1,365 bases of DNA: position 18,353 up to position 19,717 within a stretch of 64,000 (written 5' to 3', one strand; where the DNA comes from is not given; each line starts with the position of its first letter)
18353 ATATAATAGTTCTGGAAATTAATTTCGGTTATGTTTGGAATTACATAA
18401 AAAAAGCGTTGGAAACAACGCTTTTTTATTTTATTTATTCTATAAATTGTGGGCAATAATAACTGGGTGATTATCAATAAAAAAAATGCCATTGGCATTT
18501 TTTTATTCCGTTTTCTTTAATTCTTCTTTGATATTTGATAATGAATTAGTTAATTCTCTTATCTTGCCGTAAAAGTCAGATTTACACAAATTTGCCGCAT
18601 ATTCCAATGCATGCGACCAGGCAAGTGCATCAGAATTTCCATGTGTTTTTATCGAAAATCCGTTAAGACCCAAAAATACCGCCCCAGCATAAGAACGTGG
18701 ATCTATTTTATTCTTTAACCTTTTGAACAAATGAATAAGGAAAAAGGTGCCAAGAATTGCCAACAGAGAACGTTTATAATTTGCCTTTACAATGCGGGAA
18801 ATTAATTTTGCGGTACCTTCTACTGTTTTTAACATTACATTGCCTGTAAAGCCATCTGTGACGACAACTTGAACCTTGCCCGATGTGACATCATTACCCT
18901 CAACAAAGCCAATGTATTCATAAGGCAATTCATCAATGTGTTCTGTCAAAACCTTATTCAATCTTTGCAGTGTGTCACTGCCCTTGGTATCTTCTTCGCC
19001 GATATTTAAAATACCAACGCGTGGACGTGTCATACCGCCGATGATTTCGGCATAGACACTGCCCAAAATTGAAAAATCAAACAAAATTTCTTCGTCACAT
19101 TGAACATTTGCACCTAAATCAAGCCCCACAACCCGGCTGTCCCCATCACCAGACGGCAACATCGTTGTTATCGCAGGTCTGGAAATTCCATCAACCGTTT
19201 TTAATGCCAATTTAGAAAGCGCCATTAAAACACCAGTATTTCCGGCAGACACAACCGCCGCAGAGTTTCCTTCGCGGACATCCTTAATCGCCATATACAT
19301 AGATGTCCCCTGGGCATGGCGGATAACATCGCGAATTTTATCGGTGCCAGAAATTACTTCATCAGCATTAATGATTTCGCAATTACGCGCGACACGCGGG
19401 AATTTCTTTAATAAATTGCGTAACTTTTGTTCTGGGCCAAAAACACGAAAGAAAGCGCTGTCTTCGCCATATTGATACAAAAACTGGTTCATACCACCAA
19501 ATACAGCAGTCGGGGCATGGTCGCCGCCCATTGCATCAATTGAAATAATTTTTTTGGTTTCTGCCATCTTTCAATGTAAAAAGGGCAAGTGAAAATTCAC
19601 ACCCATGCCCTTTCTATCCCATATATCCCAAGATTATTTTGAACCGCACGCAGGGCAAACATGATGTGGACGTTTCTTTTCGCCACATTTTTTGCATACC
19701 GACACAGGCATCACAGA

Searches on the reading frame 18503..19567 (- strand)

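Call 9: search_protein_families(library=pfam, proteins=[window:18503-19567:-], max_evalue=0.00001)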
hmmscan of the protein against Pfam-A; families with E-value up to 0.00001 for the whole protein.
window:18503-19567:- (354 aa): 1 family
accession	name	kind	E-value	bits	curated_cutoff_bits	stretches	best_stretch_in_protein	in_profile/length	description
PF02504.20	FA_synthesis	-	6.5e-95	318.4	29.1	1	8-332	3-321/324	Fatty acid synthesis protein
